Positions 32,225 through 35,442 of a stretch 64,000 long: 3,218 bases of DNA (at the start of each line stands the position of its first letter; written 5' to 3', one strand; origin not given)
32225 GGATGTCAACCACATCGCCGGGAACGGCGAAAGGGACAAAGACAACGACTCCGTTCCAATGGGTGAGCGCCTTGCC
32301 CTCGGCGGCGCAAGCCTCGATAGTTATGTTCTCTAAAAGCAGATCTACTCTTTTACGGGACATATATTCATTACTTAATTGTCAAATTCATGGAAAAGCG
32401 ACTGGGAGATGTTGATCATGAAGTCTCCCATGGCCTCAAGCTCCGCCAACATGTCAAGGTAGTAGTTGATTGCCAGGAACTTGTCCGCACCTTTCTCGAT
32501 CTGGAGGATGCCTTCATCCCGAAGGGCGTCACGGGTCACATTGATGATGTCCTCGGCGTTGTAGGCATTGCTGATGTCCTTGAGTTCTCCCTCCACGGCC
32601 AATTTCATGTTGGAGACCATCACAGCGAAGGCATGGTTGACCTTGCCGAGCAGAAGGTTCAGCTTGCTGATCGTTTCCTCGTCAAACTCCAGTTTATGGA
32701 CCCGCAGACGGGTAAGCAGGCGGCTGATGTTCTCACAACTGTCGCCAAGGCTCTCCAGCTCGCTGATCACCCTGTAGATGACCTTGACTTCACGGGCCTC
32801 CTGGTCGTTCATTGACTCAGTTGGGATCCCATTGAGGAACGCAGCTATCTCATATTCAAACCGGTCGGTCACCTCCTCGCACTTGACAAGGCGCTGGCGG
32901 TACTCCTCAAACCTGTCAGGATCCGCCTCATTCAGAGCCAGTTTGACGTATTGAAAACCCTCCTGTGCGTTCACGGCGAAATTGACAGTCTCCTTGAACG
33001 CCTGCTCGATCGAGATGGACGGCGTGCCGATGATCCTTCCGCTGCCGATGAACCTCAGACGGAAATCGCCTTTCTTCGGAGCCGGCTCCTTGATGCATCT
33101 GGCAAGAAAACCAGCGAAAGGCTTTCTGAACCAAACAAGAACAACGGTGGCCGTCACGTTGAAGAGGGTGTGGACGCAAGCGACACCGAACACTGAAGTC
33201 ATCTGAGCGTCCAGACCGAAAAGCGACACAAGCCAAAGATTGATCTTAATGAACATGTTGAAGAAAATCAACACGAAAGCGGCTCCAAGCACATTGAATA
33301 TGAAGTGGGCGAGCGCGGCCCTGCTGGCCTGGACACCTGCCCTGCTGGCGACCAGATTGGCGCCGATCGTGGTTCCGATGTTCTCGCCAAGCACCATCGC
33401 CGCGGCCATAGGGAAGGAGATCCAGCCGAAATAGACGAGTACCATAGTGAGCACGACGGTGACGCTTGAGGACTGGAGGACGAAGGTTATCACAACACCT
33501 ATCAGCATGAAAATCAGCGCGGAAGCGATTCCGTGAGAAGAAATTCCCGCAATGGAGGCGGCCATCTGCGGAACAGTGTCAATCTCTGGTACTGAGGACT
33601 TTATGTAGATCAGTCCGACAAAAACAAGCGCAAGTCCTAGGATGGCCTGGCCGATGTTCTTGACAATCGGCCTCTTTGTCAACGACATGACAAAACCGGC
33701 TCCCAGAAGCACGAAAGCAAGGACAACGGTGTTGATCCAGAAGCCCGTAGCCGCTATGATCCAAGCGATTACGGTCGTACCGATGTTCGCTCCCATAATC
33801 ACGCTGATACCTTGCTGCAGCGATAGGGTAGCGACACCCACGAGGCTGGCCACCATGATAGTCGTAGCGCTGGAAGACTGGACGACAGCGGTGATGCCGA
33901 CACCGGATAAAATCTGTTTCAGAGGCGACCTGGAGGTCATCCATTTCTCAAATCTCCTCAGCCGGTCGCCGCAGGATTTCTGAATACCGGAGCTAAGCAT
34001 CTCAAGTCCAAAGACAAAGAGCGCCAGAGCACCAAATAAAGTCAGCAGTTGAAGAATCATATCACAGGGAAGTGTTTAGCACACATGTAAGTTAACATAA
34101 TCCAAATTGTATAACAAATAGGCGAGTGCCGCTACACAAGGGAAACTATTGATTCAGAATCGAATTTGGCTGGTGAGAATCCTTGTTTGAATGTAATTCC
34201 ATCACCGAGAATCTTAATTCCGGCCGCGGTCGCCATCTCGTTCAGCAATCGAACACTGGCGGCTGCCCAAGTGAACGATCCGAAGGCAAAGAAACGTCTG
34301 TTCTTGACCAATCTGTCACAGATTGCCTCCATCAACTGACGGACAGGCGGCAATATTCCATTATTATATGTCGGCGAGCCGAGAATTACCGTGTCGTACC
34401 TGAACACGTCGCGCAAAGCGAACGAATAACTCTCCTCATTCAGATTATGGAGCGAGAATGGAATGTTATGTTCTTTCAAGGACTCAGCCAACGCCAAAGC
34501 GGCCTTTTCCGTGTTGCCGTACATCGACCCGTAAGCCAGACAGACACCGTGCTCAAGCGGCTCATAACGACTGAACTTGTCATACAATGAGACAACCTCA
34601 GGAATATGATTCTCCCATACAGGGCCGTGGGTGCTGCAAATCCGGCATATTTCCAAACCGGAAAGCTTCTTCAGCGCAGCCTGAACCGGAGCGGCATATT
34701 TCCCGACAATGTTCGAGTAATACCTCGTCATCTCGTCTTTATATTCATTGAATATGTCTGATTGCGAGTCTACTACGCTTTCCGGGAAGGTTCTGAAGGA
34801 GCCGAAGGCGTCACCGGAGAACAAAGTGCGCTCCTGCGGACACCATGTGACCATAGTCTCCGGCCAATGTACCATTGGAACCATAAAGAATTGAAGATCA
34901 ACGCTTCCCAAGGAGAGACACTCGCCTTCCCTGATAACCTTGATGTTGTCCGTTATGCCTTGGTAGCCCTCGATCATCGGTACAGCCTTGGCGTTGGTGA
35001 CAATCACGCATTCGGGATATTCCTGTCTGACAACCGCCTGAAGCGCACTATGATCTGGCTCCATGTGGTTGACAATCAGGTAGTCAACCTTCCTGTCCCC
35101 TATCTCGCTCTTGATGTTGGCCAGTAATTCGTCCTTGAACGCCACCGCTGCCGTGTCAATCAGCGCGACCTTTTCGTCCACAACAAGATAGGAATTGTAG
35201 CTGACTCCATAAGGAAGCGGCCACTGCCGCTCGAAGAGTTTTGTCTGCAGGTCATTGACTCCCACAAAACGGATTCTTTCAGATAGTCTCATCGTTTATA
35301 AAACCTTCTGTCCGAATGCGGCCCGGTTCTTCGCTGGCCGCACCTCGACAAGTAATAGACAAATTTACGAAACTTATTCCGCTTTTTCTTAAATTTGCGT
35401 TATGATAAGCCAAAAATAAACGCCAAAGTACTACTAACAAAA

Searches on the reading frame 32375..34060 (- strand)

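Call 36: search_protein_families(library=pfam, proteins=[window:32375-34060:-])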
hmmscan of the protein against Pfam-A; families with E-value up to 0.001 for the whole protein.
window:32375-34060:- (561 aa): 2 families
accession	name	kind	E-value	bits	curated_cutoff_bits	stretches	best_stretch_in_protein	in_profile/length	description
PF02690.20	Na_Pi_cotrans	-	4.6e-45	153.5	29.1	2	14-154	1-136/137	Na+/Pi-cotransporter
PF01895.24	PhoU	-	2.5e-07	31.4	23.5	1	366-448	9-88/89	PhoU domain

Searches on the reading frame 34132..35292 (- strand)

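Call 36: search_protein_families(library=pfam, proteins=[window:34132-35292:-])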
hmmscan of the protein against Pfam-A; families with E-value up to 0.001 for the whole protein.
window:34132-35292:- (386 aa): 4 families
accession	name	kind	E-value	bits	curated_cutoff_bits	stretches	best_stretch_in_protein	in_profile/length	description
PF19583.5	ODP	-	7.6e-21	75.3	27.2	1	30-223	1-194/194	ODP family beta lactamase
PF00258.30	Flavodoxin_1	-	4.9e-15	56.4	25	1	253-368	2-127/143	Flavodoxin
PF00753.33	Lactamase_B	-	9.4e-10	39.2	22.7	1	30-173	4-161/196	Metallo-beta-lactamase superfamily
PF12724.12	Flavodoxin_5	-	4e-08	34.1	27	1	252-336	2-81/145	Flavodoxin domain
